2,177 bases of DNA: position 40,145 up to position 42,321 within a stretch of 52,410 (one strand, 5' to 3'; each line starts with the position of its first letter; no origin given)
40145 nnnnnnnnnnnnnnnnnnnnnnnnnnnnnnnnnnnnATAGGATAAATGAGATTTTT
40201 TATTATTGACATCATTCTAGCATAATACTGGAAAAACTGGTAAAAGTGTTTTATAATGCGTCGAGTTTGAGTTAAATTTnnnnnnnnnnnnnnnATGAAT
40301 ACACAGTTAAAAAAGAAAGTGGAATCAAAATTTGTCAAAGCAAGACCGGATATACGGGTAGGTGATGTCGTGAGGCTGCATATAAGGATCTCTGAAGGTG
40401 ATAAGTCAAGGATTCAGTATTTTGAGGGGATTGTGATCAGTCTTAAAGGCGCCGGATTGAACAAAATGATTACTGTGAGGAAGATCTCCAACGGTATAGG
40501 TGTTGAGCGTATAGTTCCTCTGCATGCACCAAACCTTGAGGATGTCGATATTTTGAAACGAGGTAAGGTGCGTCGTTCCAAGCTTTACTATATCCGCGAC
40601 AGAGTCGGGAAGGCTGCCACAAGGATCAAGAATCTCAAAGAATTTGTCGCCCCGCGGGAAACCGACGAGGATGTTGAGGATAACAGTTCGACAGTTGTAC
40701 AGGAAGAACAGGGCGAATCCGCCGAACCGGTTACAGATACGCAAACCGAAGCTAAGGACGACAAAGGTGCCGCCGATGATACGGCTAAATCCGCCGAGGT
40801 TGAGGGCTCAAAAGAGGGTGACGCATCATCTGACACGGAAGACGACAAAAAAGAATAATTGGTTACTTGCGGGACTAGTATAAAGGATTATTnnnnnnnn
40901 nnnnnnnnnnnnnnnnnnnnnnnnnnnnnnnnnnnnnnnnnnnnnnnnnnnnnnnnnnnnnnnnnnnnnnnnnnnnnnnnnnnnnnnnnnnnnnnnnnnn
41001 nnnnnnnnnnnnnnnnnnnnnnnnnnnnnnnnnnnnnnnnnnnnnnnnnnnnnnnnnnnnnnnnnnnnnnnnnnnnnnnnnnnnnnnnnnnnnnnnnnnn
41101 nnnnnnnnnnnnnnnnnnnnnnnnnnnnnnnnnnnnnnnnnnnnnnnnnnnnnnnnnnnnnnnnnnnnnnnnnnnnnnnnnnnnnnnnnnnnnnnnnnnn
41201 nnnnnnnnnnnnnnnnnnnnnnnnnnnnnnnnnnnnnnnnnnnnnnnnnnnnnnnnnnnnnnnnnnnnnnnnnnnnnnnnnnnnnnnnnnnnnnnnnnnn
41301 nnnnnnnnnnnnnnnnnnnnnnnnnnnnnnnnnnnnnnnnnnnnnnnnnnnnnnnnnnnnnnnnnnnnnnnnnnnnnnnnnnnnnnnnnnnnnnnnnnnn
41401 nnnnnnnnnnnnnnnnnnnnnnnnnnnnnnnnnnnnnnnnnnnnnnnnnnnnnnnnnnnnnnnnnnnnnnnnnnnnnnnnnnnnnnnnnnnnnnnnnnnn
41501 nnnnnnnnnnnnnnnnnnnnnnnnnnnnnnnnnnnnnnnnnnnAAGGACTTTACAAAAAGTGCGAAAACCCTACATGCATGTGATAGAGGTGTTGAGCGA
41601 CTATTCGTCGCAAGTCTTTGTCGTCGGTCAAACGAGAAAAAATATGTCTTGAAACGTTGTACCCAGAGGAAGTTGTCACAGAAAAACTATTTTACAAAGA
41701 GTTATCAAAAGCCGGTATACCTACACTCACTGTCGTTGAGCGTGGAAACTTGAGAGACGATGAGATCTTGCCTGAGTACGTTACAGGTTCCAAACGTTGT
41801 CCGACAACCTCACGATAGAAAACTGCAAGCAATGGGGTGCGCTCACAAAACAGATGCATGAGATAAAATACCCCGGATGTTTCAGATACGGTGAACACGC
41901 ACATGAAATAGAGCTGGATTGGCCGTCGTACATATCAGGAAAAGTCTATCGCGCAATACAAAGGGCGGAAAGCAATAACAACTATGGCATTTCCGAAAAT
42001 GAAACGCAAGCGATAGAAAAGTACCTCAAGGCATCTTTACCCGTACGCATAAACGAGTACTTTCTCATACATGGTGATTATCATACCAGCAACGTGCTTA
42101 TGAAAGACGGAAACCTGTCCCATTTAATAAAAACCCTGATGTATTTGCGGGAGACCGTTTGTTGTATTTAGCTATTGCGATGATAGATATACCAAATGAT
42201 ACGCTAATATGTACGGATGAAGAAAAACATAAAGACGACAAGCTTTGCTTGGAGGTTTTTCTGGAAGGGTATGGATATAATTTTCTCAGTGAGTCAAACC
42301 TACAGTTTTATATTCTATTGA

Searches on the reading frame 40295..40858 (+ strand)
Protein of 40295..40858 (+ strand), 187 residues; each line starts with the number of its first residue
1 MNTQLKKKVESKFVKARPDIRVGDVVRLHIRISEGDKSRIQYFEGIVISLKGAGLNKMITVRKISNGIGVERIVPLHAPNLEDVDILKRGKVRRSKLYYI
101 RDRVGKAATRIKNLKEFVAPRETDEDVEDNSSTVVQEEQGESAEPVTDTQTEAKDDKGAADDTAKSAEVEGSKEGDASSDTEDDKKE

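Call 32: find_encoding_contigs(protein=window:40295-40858:+, flank=10000, max_places=10)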
Protein window:40295-40858:+ (187 aa): 3 contigs read that carry it; 3 places shown.
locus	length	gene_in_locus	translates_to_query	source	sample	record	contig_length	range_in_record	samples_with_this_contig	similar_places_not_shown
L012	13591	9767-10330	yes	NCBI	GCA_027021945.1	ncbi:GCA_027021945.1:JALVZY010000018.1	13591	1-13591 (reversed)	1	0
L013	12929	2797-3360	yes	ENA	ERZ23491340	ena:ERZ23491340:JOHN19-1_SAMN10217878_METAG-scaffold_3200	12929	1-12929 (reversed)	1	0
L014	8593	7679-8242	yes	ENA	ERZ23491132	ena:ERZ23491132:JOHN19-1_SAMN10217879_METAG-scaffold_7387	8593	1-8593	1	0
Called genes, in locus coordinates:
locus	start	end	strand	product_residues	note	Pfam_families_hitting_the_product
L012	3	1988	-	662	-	?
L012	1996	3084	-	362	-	PF02540:NAD_synthase (faint), PF02568:ThiI, PF03054:tRNA_Me_trans, PF20259:tRNA_Me_trans_M, PF20258:tRNA_Me_trans_C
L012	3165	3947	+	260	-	PF02643:DUF192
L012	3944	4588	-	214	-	-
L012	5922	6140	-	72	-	-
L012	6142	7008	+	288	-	-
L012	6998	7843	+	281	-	PF04073:tRNA_edit (faint), PF03129:HGTP_anticodon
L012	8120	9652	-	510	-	PF01676:Metalloenzyme, PF06415:iPGM_N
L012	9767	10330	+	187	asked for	PF01245:Ribosomal_L19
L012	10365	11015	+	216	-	PF00561:Abhydrolase_1 (faint), PF06821:Ser_hydrolase, PF12146:Hydrolase_4 (weak)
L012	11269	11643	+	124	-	-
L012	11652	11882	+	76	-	-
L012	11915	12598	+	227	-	PF00254:FKBP_C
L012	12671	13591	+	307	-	?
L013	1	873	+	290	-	?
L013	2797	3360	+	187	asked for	PF01245:Ribosomal_L19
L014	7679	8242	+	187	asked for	PF01245:Ribosomal_L19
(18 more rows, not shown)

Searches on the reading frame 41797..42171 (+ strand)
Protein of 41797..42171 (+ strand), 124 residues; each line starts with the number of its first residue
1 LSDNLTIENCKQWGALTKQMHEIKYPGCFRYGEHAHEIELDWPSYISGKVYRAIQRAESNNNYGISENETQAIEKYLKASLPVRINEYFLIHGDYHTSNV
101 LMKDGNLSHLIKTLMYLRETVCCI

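Call 61: search_protein_families(library=pfam, proteins=[window:41797-42171:+], max_evalue=0.01)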
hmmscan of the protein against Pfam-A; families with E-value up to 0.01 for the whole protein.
window:41797-42171:+ (124 aa): 1 family
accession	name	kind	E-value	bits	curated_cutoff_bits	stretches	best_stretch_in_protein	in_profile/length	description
PF01636.29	APH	-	2.6e-05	24.6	23.2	1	8-107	95-188/239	Phosphotransferase enzyme family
